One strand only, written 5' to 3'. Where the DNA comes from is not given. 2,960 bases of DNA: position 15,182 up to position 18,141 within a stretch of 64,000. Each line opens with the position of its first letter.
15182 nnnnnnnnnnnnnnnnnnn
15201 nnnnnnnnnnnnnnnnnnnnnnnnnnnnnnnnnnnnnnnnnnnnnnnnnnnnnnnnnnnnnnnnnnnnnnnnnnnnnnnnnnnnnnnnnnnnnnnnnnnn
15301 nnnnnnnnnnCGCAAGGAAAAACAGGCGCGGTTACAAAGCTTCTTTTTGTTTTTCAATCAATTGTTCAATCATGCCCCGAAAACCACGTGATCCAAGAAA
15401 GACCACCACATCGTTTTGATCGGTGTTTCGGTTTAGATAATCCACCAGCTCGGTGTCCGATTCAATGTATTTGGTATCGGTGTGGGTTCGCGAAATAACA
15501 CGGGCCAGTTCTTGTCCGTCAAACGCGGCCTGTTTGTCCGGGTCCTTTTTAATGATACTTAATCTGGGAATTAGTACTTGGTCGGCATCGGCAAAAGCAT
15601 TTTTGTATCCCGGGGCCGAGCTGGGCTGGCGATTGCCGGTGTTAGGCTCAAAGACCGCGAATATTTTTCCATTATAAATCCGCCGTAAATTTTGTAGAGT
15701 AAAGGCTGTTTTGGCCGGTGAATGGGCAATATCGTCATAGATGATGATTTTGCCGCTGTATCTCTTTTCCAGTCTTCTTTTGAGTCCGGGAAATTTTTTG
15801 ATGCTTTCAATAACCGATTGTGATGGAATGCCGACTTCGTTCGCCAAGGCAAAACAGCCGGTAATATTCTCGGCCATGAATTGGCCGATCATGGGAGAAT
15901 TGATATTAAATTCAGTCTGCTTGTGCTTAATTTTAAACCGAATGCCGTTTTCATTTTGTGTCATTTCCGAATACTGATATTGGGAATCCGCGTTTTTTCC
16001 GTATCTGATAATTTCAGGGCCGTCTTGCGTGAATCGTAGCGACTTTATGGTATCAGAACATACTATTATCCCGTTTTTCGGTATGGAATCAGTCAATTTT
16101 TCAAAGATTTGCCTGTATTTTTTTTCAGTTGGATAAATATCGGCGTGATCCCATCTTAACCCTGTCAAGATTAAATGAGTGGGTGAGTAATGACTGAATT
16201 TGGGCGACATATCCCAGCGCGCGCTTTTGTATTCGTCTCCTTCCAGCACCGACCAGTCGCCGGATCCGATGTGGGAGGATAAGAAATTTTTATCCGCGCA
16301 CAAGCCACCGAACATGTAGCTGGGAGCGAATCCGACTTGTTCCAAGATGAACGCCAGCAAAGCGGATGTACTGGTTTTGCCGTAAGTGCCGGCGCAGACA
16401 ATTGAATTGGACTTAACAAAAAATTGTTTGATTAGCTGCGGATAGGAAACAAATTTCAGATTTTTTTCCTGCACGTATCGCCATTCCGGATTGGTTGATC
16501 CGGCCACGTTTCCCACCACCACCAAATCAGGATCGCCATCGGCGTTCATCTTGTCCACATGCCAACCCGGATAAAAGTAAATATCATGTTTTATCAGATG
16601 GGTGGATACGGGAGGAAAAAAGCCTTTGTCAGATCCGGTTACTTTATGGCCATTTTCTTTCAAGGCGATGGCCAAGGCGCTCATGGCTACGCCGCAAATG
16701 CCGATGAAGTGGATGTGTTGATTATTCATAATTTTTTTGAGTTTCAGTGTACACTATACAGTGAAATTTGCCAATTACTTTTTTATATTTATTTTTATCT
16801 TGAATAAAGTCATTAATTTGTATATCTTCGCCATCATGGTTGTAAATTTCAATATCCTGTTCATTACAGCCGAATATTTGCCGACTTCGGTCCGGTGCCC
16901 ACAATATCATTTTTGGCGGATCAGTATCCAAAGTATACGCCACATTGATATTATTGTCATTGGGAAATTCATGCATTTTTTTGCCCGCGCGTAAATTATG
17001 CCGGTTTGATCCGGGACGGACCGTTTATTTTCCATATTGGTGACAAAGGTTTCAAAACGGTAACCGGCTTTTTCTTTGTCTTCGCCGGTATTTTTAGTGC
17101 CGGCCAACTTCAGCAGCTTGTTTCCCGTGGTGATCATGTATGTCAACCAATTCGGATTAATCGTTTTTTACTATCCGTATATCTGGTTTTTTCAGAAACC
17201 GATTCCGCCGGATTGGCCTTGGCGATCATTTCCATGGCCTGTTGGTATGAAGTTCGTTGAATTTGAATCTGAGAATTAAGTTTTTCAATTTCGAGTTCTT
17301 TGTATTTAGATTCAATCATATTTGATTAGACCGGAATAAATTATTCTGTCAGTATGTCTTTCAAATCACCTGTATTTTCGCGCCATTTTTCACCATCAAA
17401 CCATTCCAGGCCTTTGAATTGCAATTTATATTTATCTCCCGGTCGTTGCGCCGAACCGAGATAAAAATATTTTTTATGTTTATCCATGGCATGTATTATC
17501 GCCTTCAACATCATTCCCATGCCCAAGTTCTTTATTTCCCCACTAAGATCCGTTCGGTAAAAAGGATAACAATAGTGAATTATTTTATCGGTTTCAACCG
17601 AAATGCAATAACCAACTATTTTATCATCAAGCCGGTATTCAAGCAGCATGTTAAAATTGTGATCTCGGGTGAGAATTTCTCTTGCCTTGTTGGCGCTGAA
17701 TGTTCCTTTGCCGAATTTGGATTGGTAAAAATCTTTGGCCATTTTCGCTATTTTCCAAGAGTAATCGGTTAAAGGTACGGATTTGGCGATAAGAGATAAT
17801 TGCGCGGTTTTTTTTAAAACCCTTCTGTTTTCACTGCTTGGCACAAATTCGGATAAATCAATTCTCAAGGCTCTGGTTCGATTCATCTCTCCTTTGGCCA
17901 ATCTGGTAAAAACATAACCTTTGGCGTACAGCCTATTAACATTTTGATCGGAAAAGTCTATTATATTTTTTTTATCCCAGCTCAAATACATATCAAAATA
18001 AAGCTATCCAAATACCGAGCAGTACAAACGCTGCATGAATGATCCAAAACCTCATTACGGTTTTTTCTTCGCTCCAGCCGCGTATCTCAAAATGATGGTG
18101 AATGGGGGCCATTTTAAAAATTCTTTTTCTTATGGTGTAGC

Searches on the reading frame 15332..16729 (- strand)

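Call 3: search_protein_families(library=pfam, proteins=[window:15332-16729:-], max_evalue=0.01)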
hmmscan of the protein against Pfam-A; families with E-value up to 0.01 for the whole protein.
window:15332-16729:- (465 aa): 3 families
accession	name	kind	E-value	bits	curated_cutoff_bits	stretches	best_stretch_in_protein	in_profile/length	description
PF08245.18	Mur_ligase_M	-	4.6e-16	59.8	24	1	113-296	2-200/200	Mur ligase middle domain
PF01225.30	Mur_ligase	-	5.1e-14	52.8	21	1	5-103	1-90/95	Mur ligase family, catalytic domain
PF02875.26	Mur_ligase_C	-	1.8e-12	48.6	28.4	1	318-448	1-127/127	Mur ligase, glutamate ligase domain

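Call 4: search_protein_families(library=ncbifam, proteins=[window:15332-16729:-], max_evalue=0.01)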
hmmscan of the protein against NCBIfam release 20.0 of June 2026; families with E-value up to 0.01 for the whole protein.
window:15332-16729:- (465 aa): 20 families
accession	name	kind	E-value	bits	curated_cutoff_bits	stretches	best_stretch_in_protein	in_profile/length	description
TIGR01082.1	murC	equivalog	1.9e-73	248.1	335.1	1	5-448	1-439/449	UDP-N-acetylmuramate--L-alanine ligase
TIGR01081.1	mpl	equivalog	7.5e-72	242.8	388.7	1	5-460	1-446/448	UDP-N-acetylmuramate:L-alanyl-gamma-D-glutamyl-meso-diaminopimelate ligase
NF011171.0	PRK14573.1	equivalog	8.8e-46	156.2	1015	1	2-455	3-442/809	bifunctional UDP-N-acetylmuramate--L-alanine ligase/D-alanine--D-alanine ligase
NF001126.0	PRK00139.1-4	equivalog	2.2e-22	79.3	373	1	187-360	198-374/486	UDP-N-acetylmuramoyl-L-alanyl-D-glutamate--2,6-diaminopimelate ligase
NF053645.1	pMurC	equivalog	8.1e-21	74.3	560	2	8-250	3-250/492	pseudomurein biosynthesis peptide ligase pMurC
NF001124.0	PRK00139.1-2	equivalog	2.3e-20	72.8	476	1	189-386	205-409/500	UDP-N-acetylmuramoyl-L-alanyl-D-glutamate--2,6-diaminopimelate ligase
TIGR01085.1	murE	subfamily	4.9e-20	71.9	257.3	1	187-368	182-371/472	UDP-N-acetylmuramyl-tripeptide synthetase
NF008896.0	PRK11929.1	equivalog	3.3e-18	64.9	1023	1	187-387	206-418/965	bifunctional UDP-N-acetylmuramoyl-L-alanyl-D-glutamate--2,6-diaminopimelate ligase MurE/UDP-N-acetylmuramoyl-tripeptide--D-alanyl-D-alanine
TIGR01087.1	murD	equivalog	4.8e-18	65.5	211.95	1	11-324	4-312/441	UDP-N-acetylmuramoyl-L-alanine--D-glutamate ligase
TIGR01143.1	murF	subfamily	8.3e-15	54.6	288.6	1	110-333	77-303/418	UDP-N-acetylmuramoyl-tripeptide--D-alanyl-D-alanine ligase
NF001123.0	PRK00139.1-1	equivalog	1.2e-13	50.6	586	1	187-373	201-394/493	UDP-N-acetylmuramoyl-L-alanyl-D-glutamate--2,6-diaminopimelate ligase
NF053646.1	pMurD1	equivalog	1.2e-13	50.5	610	1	224-349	224-349/465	pseudomurein biosynthesis peptide ligase pMurD1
NF053648.1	pMurE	equivalog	2.5e-13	49.6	600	1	184-450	191-454/464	pseudomurein biosynthesis peptide ligase pMurE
NF033197.0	F430_CfbE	equivalog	1.5e-10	40.6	250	1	260-333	252-319/430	coenzyme F430 synthase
NF010628.0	PRK14022.1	equivalog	2.7e-06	26.4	536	1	194-444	212-452/483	UDP-N-acetylmuramoyl-L-alanyl-D-glutamate--L-lysine ligase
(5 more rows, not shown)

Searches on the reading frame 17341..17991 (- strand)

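Call 3: search_protein_families(library=pfam, proteins=[window:17341-17991:-], max_evalue=0.01)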
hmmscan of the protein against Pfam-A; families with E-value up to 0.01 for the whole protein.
window:17341-17991:- (216 aa): 1 family
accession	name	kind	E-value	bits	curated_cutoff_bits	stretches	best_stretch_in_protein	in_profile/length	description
PF04377.21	ATE_C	-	7.5e-07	30.2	25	1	103-197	26-120/122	Arginine-tRNA-protein transferase, C terminus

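Call 4: search_protein_families(library=ncbifam, proteins=[window:17341-17991:-], max_evalue=0.01)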
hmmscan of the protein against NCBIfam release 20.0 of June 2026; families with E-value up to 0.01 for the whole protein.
window:17341-17991:- (216 aa): 7 families
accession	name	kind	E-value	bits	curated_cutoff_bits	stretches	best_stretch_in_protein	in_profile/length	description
NF002346.0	PRK01305.2-3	equivalog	9.7e-15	54.7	170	1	40-205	79-244/247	arginyltransferase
NF002342.0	PRK01305.1-3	equivalog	5.6e-14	52.3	205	1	41-205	73-237/239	arginyltransferase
NF002341.0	PRK01305.1-1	equivalog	7.1e-11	42.3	252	1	40-207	74-241/247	arginyltransferase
NF002344.0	PRK01305.2-1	equivalog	3.2e-10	40.1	252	1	25-196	48-222/241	arginyltransferase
NF002343.0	PRK01305.1-4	equivalog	5.6e-10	38.9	267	1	40-207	71-245/256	arginyltransferase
NF002345.0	PRK01305.2-2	equivalog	6.2e-09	36.3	246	1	39-204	66-229/230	arginyltransferase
NF002347.0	PRK01305.2-4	equivalog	4.3e-05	23.5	358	1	38-183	66-208/236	arginyltransferase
